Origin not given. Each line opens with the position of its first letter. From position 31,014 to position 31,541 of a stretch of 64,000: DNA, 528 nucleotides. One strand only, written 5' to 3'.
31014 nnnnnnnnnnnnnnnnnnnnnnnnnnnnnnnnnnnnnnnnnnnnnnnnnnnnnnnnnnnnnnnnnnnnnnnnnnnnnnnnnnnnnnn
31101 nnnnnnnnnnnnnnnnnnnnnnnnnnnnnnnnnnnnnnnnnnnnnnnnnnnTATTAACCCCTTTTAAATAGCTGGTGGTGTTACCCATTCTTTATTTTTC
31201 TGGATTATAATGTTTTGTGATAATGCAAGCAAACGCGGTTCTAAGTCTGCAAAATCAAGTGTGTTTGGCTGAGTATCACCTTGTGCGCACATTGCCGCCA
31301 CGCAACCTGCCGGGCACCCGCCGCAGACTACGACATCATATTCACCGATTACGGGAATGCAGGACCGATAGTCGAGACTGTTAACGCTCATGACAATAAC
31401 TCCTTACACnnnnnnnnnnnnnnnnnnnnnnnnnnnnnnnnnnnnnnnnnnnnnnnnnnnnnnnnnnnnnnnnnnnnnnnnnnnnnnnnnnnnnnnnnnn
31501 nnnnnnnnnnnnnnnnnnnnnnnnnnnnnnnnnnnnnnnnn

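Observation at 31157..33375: Recombination scar: GC-rich sulfatase bracketed by FAD-oxidoreductase fragments, an RraA 3' fragment and ~130-nt direct repeats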

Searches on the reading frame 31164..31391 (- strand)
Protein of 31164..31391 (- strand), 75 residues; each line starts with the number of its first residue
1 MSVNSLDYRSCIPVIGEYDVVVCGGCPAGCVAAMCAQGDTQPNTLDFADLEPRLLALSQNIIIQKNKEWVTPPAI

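Call 7: search_protein_families(library=pfam, proteins=[window:31164-31391:-])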
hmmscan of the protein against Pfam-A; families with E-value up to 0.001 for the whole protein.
window:31164-31391:- (75 aa): 0 families

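Call 27: list_cluster_members(proteins=[P0121, window:31164-31391:-, window:29625-31151:-])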
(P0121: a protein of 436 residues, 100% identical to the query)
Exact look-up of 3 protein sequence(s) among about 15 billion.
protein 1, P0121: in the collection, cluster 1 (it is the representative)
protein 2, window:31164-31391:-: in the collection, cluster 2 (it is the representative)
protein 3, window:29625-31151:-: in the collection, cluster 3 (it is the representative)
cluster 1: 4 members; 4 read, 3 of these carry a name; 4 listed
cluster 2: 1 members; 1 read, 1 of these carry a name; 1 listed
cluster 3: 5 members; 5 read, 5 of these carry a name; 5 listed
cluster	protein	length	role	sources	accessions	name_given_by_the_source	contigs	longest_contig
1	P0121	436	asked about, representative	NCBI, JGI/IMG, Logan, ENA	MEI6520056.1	MAG: FAD-dependent oxidoreductase [bacterium]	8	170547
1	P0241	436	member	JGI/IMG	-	hypothetical protein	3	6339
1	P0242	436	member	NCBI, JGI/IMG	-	hypothetical protein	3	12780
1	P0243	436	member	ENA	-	-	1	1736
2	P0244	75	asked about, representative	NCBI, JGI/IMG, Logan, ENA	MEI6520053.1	MAG: hypothetical protein WCO98_08470 [bacterium]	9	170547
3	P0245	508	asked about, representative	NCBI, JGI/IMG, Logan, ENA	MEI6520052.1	MAG: sulfatase-like hydrolase/transferase [bacterium]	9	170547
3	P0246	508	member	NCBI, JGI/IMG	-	arylsulfatase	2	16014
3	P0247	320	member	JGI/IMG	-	arylsulfatase A-like enzyme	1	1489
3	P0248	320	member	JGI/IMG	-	arylsulfatase A-like enzyme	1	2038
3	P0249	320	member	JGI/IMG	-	arylsulfatase A-like enzyme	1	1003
